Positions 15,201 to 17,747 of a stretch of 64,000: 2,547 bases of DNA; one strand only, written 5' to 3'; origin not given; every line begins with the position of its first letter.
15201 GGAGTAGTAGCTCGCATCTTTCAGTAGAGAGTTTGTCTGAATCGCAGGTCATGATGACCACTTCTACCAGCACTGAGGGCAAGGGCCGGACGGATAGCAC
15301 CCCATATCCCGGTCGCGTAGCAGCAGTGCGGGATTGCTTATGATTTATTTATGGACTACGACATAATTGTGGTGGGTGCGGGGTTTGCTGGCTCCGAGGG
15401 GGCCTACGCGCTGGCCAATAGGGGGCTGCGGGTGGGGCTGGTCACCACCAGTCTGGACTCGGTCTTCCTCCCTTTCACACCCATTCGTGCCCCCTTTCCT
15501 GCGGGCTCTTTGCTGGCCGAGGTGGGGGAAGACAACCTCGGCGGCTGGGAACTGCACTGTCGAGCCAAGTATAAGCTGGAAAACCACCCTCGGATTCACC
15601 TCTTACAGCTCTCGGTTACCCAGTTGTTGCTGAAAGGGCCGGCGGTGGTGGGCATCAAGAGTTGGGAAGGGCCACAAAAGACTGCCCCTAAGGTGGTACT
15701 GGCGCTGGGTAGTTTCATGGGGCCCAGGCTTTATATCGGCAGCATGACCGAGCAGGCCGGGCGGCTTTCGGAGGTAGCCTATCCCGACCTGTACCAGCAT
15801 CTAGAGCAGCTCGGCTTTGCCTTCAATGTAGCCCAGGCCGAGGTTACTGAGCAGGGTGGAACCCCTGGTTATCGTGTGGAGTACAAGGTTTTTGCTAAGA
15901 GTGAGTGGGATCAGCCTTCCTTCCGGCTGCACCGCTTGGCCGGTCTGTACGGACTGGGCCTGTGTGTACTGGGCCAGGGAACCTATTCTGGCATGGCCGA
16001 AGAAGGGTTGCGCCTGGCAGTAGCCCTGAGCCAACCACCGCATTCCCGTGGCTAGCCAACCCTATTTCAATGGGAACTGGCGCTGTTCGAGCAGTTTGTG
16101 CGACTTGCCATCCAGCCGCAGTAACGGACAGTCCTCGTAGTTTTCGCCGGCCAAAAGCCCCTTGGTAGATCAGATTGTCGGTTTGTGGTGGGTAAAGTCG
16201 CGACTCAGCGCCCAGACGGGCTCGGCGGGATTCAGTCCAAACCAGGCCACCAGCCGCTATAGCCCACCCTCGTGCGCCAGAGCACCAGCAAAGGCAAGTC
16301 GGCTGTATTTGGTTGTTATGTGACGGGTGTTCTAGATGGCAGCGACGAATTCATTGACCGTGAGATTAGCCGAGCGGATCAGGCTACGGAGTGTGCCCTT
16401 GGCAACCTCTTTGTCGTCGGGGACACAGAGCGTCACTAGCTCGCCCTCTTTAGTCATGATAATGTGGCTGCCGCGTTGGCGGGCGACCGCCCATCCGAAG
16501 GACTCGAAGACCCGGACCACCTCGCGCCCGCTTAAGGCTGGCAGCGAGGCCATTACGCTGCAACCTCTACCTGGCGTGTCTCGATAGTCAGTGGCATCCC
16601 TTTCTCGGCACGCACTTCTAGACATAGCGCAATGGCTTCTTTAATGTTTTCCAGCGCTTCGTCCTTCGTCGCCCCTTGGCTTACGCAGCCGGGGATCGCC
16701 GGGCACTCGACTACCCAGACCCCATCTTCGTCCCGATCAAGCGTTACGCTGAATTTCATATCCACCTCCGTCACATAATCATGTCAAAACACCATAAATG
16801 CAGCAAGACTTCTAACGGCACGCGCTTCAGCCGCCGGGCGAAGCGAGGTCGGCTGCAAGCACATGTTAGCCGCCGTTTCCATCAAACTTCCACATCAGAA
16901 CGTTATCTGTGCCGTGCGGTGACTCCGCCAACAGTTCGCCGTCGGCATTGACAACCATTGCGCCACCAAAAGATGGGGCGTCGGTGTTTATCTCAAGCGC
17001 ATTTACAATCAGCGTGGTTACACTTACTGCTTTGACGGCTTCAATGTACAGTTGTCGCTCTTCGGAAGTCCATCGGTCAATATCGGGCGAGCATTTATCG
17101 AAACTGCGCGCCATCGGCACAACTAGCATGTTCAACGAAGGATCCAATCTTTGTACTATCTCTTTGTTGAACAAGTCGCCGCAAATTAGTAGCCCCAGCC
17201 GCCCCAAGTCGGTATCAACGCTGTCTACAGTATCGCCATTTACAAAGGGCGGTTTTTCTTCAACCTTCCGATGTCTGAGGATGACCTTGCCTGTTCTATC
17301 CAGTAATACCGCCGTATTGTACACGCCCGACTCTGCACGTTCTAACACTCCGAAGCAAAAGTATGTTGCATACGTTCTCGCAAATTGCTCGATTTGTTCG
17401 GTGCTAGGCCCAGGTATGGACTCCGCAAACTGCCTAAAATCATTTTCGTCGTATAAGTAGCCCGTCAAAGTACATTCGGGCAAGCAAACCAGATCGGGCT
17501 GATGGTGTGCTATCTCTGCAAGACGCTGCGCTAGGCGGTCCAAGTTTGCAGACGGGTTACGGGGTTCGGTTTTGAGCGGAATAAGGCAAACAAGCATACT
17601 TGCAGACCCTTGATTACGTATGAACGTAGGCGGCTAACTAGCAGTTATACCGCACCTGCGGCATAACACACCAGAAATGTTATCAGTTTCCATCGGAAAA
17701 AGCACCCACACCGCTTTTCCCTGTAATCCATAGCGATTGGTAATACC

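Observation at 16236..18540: Integron-type gene-cassette array (three cassettes) with no integrase, in a probable Deinococcota chromosome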

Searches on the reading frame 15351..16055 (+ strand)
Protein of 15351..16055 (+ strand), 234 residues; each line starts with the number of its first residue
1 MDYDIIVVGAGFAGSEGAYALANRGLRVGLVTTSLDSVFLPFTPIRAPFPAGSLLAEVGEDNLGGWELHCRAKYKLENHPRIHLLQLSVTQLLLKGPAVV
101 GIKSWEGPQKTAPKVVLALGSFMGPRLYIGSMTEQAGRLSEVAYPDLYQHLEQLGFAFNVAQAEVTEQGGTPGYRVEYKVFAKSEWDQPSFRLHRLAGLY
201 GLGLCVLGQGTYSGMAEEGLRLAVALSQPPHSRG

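Call 10: search_protein_families(library=pfam, proteins=[window:15351-16055:+], max_evalue=0.01)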
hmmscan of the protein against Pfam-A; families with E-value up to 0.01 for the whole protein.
window:15351-16055:+ (234 aa): 6 families
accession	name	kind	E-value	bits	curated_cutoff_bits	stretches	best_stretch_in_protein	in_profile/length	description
PF01134.28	GIDA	-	1.3e-20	74.3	22.1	2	72-158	101-187/391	Glucose inhibited division protein A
PF07992.20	Pyr_redox_2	-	0.00014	21.8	26.1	1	3-121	1-109/291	Pyridine nucleotide-disulphide oxidoreductase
PF00890.30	FAD_binding_2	-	0.00044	20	20.4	1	4-32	1-29/414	FAD binding domain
PF01266.30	DAO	-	0.0014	18.7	27.9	1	4-31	1-28/353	FAD dependent oxidoreductase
PF00070.33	Pyr_redox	-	0.0048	17.8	22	1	5-32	2-29/82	Pyridine nucleotide-disulphide oxidoreductase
PF01946.23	Thi4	-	0.0081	15.9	26.2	0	2-35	17-51/235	Thi4 family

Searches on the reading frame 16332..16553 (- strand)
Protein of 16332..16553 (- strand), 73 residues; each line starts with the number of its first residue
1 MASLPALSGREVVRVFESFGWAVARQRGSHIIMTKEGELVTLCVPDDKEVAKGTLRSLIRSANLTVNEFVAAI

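Call 95: find_homologous_proteins(query=window:16332-16553:-, max_evalue=1e-15)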
Query window:16332-16553:- (73 aa): 2934 proteins with E <= 1e-15 among 3101 candidates; the best 120 are listed.
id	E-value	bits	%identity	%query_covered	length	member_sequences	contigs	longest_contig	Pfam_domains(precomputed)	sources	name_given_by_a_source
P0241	5.5e-39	148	100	100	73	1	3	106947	PF07927.18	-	-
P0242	1.1e-34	134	89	100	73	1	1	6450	PF07927.18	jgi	jgi:predicted RNA binding protein YcfA (HicA-like mRNA interferase family)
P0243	1.7e-33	130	88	100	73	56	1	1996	PF07927.18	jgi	jgi:predicted RNA binding protein YcfA (HicA-like mRNA interferase family)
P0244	7.1e-33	128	85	100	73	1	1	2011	PF07927.18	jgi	jgi:predicted RNA binding protein YcfA (HicA-like mRNA interferase family)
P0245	9.6e-33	128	86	100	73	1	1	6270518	PF07927.18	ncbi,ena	-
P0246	1.0e-32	128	86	100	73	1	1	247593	PF07927.18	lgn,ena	-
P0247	1.1e-32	128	86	100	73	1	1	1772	PF07927.18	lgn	-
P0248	1.3e-32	128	85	100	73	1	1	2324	PF07927.18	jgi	jgi:predicted RNA binding protein YcfA (HicA-like mRNA interferase family)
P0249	1.8e-32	127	84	100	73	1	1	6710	PF07927.18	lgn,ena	-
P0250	1.8e-32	127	86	100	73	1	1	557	PF07927.18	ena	-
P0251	1.9e-32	127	86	100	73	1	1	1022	PF07927.18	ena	-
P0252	2.0e-32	127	85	100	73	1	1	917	PF07927.18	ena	-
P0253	2.0e-32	127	86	100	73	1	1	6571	PF07927.18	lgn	-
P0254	2.4e-32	127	86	100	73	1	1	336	PF07927.18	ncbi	-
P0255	2.5e-32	127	85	100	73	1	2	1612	PF07927.18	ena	-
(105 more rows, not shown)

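Call 96: find_encoding_contigs(protein=P0242, flank=2000, max_places=1)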
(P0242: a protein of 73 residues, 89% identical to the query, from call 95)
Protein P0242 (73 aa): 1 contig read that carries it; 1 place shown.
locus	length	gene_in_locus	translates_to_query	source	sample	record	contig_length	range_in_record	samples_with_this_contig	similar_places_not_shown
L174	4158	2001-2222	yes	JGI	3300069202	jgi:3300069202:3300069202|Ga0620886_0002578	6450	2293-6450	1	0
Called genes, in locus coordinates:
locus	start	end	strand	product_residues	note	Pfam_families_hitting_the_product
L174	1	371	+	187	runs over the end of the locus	-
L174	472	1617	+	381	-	PF18958:DUF5700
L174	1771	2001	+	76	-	PF15919:HicB_lk_antitox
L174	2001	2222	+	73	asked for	PF07927:HicA_toxin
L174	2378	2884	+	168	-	PF13474:SnoaL_3 (weak), PF14534:DUF4440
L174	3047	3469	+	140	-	PF00903:Glyoxalase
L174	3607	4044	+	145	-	PF11969:DcpS_C (weak), PF01230:HIT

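Call 97: find_encoding_contigs(protein=P0243, flank=2000, max_places=1)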
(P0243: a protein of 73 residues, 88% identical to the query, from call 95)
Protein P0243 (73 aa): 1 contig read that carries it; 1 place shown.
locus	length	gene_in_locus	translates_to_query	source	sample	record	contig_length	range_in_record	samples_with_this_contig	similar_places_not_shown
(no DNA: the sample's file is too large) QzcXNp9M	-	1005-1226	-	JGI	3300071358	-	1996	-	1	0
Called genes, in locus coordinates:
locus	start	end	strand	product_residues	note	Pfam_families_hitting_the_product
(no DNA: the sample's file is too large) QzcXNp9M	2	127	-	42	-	?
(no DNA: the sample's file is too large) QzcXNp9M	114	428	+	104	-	-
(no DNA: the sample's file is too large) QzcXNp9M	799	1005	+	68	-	PF15919:HicB_lk_antitox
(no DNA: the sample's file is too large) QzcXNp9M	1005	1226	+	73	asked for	PF07927:HicA_toxin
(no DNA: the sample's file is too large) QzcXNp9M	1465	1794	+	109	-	PF07110:EthD (weak)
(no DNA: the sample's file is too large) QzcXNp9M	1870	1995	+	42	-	?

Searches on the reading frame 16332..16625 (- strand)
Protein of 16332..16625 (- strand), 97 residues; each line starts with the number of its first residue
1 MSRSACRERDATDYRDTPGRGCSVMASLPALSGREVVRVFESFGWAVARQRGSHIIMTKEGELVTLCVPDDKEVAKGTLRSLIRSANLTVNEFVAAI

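Call 10: search_protein_families(library=pfam, proteins=[window:16332-16625:-], max_evalue=0.01)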
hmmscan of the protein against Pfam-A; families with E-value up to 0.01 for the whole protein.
window:16332-16625:- (97 aa): 1 family
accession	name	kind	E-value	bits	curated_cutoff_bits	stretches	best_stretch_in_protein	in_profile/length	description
PF07927.17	HicA_toxin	-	2.2e-16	60.1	27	1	33-88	1-58/58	HicA toxin of bacterial toxin-antitoxin,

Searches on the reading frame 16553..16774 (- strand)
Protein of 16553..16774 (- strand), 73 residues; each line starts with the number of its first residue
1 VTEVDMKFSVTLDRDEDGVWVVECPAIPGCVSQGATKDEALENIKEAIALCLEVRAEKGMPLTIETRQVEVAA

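Call 10: search_protein_families(library=pfam, proteins=[window:16553-16774:-], max_evalue=0.01)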
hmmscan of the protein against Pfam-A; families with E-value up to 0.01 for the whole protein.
window:16553-16774:- (73 aa): 4 families
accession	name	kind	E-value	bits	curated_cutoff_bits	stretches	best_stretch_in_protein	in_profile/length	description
PF15919.11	HicB_lk_antitox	-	3.6e-11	43.7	27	1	8-69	1-61/123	HicB_like antitoxin of bacterial toxin-antitoxin system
PF24113.1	DUF7387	-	0.00022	22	27.9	1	12-53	16-56/85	Family of unknown function (DUF7387)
PF08972.17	DUF1902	-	0.00025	21.5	22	1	10-53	6-48/74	Domain of unknown function (DUF1902)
PF21748.3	UPF0150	-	0.0007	19.9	27.3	1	16-62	17-63/64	UPF0150-like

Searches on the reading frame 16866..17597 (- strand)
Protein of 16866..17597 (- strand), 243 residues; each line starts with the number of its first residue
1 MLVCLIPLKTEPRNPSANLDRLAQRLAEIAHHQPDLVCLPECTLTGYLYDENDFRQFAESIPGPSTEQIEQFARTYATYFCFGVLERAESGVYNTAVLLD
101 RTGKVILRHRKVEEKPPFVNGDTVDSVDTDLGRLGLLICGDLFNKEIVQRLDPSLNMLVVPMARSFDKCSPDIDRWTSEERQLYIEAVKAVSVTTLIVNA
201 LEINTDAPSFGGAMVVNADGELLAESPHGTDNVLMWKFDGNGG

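Call 10: search_protein_families(library=pfam, proteins=[window:16866-17597:-], max_evalue=0.01)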
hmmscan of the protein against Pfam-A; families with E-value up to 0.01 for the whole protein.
window:16866-17597:- (243 aa): 1 family
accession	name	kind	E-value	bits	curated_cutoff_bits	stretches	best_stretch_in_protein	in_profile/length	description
PF00795.27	CN_hydrolase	-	3.1e-29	102.5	23.2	1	13-237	12-245/256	Carbon-nitrogen hydrolase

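Call 69: find_encoding_contigs(protein=window:16866-17597:-, flank=4000, max_places=6)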
Protein window:16866-17597:- (243 aa): 18 contigs read that carry it; 6 places shown.
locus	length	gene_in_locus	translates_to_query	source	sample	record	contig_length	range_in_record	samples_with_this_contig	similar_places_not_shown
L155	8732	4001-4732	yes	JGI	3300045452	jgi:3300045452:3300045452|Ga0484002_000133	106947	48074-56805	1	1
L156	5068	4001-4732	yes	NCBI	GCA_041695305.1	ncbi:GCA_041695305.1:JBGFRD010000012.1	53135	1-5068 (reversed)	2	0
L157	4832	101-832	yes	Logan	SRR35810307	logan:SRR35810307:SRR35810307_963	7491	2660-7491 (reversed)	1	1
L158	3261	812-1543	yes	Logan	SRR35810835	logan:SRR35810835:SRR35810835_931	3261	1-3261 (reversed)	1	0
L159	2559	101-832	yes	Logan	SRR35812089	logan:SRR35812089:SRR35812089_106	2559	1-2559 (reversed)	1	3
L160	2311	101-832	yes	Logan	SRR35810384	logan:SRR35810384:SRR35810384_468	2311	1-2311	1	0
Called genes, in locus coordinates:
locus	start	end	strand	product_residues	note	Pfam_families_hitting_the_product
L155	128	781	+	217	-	PF00588:SpoU_methylase, PF12105:SpoU_methylas_C (faint)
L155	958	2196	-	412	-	PF01676:Metalloenzyme, PF10143:PhosphMutase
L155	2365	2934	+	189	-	PF24521:Ank_KRIT1 (faint), PF13606:Ank_3 (faint), PF00023:Ank (faint), PF12796:Ank_2, PF13857:Ank_5, PF13637:Ank_4 (weak)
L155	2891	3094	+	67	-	-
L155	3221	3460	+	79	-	PF09720:Unstab_antitox (weak)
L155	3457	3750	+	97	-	PF05016:ParE_toxin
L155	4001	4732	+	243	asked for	PF00795:CN_hydrolase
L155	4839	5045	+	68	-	PF15919:HicB_lk_antitox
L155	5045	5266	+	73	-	PF07927:HicA_toxin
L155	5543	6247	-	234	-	PF01134:GIDA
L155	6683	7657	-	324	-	PF04055:Radical_SAM, PF06463:Mob_synth_C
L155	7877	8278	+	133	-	PF04134:DCC1-like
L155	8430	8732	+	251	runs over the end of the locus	PF01734:Patatin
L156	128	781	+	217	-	PF00588:SpoU_methylase, PF12105:SpoU_methylas_C (faint)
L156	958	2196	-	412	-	PF01676:Metalloenzyme, PF10143:PhosphMutase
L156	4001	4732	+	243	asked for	PF00795:CN_hydrolase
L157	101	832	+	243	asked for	PF00795:CN_hydrolase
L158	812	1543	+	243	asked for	PF00795:CN_hydrolase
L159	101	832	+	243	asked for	PF00795:CN_hydrolase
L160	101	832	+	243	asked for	PF00795:CN_hydrolase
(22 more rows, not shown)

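Call 70: find_homologous_proteins(query=window:16866-17597:-, max_evalue=1e-20)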
Query window:16866-17597:- (243 aa): 212 proteins with E <= 1e-20 among 1582 candidates; the best 120 are listed.
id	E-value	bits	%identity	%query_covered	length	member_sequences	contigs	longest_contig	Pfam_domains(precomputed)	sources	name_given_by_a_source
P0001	2.0e-146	504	90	100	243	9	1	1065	PF00795.28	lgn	-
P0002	8.2e-134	462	82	100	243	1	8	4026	PF00795.28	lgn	-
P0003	1.2e-131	455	81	100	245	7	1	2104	PF00795.28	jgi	jgi:predicted amidohydrolase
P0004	3.6e-130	450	80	100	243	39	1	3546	PF00795.28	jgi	jgi:predicted amidohydrolase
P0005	1.6e-128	445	79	100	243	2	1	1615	PF00795.28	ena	-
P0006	3.4e-128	444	79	100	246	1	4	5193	PF00795.28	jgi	jgi:predicted amidohydrolase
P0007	4.3e-128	444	77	100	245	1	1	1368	PF00795.28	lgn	-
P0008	1.2e-127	442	76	100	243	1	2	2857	PF00795.28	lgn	-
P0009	2.1e-126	438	81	98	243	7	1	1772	PF00795.28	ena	-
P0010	9.3e-124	429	74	100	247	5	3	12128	PF00795.28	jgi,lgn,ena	-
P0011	3.4e-123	428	74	100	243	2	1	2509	PF00795.28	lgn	-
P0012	3.2e-121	421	74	100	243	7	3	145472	PF00795.28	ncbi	ncbi:MAG: carbon-nitrogen hydrolase family protein [Roseiflexus sp.]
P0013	9.2e-120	416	73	98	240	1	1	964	PF00795.28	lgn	-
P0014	2.7e-118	412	72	99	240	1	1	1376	PF00795.28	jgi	jgi:N-carbamoylputrescine amidase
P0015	4.9e-118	411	74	100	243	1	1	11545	PF00795.28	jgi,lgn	jgi:predicted amidohydrolase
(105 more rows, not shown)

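Call 71: find_encoding_contigs(protein=P0002, flank=3000, max_places=3)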
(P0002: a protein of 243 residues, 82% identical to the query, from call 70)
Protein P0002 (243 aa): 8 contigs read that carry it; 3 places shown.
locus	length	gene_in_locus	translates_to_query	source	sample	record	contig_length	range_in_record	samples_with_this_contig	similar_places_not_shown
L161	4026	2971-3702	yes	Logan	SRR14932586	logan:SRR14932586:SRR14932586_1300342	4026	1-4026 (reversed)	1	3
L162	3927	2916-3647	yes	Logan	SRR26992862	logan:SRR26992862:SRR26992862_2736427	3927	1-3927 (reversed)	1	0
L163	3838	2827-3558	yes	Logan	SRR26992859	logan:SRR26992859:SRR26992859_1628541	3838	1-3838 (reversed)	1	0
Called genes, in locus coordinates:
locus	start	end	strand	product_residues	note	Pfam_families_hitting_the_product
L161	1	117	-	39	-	?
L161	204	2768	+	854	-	PF03118:RNA_pol_A_CTD, PF04545:Sigma70_r4, PF05066:HARE-HTH (faint)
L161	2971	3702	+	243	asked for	PF00795:CN_hydrolase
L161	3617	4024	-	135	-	?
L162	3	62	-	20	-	?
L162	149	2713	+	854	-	PF03118:RNA_pol_A_CTD, PF04545:Sigma70_r4, PF05066:HARE-HTH (faint)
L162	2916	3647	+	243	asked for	PF00795:CN_hydrolase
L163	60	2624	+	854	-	PF03118:RNA_pol_A_CTD, PF04545:Sigma70_r4, PF05066:HARE-HTH (faint)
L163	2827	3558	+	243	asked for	PF00795:CN_hydrolase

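Call 72: find_encoding_contigs(protein=P0006, flank=3000, max_places=2)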
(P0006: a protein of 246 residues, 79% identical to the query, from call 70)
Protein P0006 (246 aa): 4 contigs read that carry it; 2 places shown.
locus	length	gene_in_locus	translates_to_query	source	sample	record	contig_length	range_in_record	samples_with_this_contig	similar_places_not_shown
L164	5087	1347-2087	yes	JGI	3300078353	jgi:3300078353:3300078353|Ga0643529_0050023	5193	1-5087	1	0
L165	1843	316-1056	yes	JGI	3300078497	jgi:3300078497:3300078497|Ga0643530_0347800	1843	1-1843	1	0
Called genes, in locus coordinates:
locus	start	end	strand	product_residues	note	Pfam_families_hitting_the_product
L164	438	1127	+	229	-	-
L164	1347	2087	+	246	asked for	PF00795:CN_hydrolase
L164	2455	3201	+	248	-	PF00072:Response_reg (weak), PF00196:GerE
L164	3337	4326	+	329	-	-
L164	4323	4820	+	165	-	-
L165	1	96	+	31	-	?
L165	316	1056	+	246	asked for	PF00795:CN_hydrolase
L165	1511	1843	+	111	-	?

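Call 73: find_encoding_contigs(protein=P0010, flank=4000, max_places=2)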
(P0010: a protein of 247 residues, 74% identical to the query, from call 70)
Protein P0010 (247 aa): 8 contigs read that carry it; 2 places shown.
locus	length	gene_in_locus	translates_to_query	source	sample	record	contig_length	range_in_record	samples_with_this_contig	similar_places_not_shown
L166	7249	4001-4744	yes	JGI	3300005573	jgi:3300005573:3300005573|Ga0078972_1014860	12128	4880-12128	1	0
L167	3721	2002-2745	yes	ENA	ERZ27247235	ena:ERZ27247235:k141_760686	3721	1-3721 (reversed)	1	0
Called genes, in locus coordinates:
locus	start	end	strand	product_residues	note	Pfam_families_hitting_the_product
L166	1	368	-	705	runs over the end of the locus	-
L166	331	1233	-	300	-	PF00005:ABC_tran, PF13476:AAA_23 (weak), PF13304:AAA_21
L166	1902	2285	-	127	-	PF00578:AhpC-TSA, PF08534:Redoxin (weak), PF13098:Thioredoxin_2, PF13905:Thioredoxin_8 (weak)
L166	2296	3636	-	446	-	PF01609:DDE_Tnp_1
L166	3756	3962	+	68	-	-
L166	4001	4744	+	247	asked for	PF00795:CN_hydrolase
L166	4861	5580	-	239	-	PF01464:SLT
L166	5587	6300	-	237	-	-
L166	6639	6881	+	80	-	-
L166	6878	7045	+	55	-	-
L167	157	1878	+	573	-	PF14104:DUF4277 (weak), PF01609:DDE_Tnp_1 (weak)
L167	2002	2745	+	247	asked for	PF00795:CN_hydrolase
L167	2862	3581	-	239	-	PF01464:SLT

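Call 74: find_encoding_contigs(protein=P0012, flank=4000, max_places=2)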
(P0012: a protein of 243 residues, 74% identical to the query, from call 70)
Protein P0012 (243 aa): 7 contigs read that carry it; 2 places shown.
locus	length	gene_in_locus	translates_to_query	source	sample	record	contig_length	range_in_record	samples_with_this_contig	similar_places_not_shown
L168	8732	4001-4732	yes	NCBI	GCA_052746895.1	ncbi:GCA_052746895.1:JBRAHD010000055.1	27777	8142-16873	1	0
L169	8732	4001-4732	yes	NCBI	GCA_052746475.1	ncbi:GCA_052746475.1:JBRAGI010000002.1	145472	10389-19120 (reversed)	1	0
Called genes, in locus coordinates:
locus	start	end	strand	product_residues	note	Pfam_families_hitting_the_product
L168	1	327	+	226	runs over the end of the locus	PF09335:VTT_dom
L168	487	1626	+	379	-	PF13439:Glyco_transf_4, PF13579:Glyco_trans_4_4, PF20706:GT4-conflict, PF00534:Glycos_transf_1, PF13692:Glyco_trans_1_4, PF13524:Glyco_trans_1_2 (weak)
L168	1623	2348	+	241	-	PF02811:PHP, PF13263:PHP_C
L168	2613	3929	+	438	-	PF00588:SpoU_methylase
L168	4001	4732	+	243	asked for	PF00795:CN_hydrolase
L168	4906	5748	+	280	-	PF13489:Methyltransf_23, PF01209:Ubie_methyltran, PF03848:TehB (weak), PF13847:Methyltransf_31, PF08241:Methyltransf_11, PF08242:Methyltransf_12, PF13649:Methyltransf_25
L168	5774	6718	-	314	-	PF06500:FrsA-like (weak), PF00561:Abhydrolase_1, PF12146:Hydrolase_4, PF12697:Abhydrolase_6, PF00561:Abhydrolase_1 (weak), PF08386:Abhydrolase_4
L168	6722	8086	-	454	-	PF13167:GTP-bdg_N, PF16360:GTP-bdg_M, PF00071:Ras (weak), PF01926:MMR_HSR1, PF02421:FeoB_N, PF00009:GTP_EFTU (weak), PF16897:MMR_HSR1_Xtn (weak), PF19275:HflX_C (weak), +2 more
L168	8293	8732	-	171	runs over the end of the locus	PF01750:HycI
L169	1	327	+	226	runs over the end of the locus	PF09335:VTT_dom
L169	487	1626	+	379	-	PF13439:Glyco_transf_4, PF13579:Glyco_trans_4_4, PF20706:GT4-conflict, PF00534:Glycos_transf_1, PF13692:Glyco_trans_1_4, PF13524:Glyco_trans_1_2 (weak)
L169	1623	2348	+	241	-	PF02811:PHP, PF13263:PHP_C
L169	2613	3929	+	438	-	PF00588:SpoU_methylase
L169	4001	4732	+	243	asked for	PF00795:CN_hydrolase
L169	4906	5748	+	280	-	PF13489:Methyltransf_23, PF01209:Ubie_methyltran, PF03848:TehB (weak), PF13847:Methyltransf_31, PF08241:Methyltransf_11, PF08242:Methyltransf_12, PF13649:Methyltransf_25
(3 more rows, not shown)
